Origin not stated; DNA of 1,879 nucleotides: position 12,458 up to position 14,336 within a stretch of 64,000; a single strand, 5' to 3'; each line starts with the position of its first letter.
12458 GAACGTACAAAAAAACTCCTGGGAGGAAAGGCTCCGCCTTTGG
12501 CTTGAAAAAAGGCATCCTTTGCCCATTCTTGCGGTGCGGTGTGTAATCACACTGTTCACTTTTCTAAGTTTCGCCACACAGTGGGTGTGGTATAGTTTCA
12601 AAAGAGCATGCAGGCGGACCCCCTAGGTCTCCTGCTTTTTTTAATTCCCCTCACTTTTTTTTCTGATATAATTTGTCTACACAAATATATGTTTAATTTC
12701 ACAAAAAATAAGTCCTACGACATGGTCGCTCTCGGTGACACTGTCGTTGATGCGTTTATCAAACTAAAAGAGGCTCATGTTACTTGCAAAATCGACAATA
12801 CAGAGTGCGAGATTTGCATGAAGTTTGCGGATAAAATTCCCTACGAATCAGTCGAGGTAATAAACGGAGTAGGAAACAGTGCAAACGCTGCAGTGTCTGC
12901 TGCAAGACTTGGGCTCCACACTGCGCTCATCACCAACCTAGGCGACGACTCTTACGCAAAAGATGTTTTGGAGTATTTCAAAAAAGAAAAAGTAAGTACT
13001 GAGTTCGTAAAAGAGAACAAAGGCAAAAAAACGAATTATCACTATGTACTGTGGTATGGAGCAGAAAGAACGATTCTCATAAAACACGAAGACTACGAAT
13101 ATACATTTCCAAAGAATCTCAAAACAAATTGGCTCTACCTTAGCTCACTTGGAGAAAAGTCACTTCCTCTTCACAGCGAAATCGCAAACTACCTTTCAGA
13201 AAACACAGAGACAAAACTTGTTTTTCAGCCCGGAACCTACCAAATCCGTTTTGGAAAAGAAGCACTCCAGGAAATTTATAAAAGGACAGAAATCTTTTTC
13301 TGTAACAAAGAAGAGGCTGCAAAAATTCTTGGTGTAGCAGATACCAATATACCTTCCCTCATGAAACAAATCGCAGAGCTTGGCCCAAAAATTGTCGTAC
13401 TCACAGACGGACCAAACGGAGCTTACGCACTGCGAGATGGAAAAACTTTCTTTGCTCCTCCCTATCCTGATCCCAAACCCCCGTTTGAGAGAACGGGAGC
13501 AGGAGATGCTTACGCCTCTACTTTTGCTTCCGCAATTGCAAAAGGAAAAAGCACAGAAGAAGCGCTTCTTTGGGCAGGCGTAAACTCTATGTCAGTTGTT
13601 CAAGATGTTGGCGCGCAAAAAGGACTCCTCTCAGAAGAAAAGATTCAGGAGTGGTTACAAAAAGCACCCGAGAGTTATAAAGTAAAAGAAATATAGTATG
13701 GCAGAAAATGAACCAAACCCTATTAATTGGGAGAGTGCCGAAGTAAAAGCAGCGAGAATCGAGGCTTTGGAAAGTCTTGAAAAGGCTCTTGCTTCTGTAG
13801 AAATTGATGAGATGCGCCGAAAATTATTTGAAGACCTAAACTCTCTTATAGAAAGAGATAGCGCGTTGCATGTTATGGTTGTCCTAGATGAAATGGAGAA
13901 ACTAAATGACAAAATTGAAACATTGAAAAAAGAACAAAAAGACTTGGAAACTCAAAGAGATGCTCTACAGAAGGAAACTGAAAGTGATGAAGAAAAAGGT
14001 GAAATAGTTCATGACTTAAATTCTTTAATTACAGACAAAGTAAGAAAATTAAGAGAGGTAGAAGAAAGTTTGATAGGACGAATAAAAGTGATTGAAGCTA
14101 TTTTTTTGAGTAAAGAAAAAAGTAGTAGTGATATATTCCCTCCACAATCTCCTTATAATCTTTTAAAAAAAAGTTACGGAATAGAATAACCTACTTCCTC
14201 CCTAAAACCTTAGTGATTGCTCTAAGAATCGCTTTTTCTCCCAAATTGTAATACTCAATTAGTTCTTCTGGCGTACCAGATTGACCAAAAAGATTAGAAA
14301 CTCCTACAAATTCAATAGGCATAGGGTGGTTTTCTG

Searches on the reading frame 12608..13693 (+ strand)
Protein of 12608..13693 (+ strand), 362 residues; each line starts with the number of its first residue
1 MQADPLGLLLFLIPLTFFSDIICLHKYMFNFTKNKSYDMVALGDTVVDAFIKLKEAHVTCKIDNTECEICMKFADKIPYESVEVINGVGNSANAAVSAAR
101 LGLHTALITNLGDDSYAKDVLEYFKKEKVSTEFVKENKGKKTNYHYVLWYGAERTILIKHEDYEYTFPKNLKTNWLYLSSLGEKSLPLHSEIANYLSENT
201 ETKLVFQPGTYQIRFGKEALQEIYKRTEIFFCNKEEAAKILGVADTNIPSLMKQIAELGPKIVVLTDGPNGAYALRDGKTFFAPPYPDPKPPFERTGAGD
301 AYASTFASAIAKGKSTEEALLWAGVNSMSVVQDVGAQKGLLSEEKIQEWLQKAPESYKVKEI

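Call 70: search_protein_families(library=ncbifam, proteins=[window:12608-13693:+], max_evalue=0.01)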
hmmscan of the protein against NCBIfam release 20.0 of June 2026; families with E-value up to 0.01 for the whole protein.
window:12608-13693:+ (362 aa): 19 families
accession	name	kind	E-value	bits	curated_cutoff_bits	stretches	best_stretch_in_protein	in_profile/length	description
TIGR02152.1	D_ribokin_bact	equivalog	7.9e-28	97.6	299.65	1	77-347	25-297/298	ribokinase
TIGR04382.1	myo_inos_iolC_N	equivalog_domain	5.7e-23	81.7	300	2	218-349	180-308/309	5-dehydro-2-deoxygluconokinase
NF040938.1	KDG_KDGal_kin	equivalog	9.2e-21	74.2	400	2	217-351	173-304/305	bifunctional 2-dehydro-3-deoxygluconokinase/2-dehydro-3-deoxygalactonokinase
NF008353.0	PRK11142.1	equivalog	1.1e-17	64.6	341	1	84-352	36-305/307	ribokinase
NF053626.1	RibKinHalex1628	equivalog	2e-16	60.3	330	1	86-351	36-292/293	ATP-dependent ribose-1-phosphate kinase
NF041332.1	KDG_KDGal_kin_Halo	equivalog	5.8e-16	58.8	440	2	216-346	179-306/320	bifunctional 2-dehydro-3-deoxygluconokinase/2-dehydro-3-deoxygalactonokinase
NF007321.0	PRK09813.1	equivalog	4.7e-15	55.8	247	2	245-335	171-259/261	fructoselysine 6-kinase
TIGR02198.1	rfaE_dom_I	equivalog_domain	8.9e-15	54.6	345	2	221-338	185-304/315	D-glycero-beta-D-manno-heptose-7-phosphate kinase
NF041164.1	NucKinThplmales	equivalog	7.4e-13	48.3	450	1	89-333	39-274/295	nucleoside kinase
NF006957.1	PRK09434.1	equivalog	4.1e-12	46.2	450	1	77-322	15-272/302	fructokinase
TIGR03168.1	1-PFK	subfamily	1.6e-11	43.7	216.4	1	232-351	182-300/305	hexose kinase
TIGR03828.1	pfkB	equivalog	3.3e-11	42.8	292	1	232-351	182-300/305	1-phosphofructokinase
NF008454.0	PRK11316.1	equivalog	3.8e-10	39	521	1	86-352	48-314/475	bifunctional D-glycero-beta-D-manno-heptose-7-phosphate kinase/D-glycero-beta-D-manno-heptose 1-phosphate adenylyltransferase HldE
NF041633.1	trifunc_aldol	exception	6.4e-09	34.8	700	1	89-145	274-329/580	KHG/KDPG aldolase/sugar kinase fusion protein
NF049991.1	TagKinase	equivalog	4.2e-08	32.3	420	1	217-354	185-319/321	tagatose kinase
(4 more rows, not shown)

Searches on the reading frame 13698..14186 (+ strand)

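Call 70: search_protein_families(library=ncbifam, proteins=[window:13698-14186:+], max_evalue=0.01)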
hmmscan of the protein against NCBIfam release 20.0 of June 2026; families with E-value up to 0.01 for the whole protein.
window:13698-14186:+ (163 aa): 2 families
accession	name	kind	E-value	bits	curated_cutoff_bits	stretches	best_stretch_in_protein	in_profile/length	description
NF006545.0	PRK09039.1-4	equivalog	0.0046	16.6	372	1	23-132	99-206/342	peptidoglycan -binding protein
NF041614.1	FeSrepair_DnrN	equivalog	0.0098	16.2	300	0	23-111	56-143/157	iron-sulfur cluster repair protein DnrN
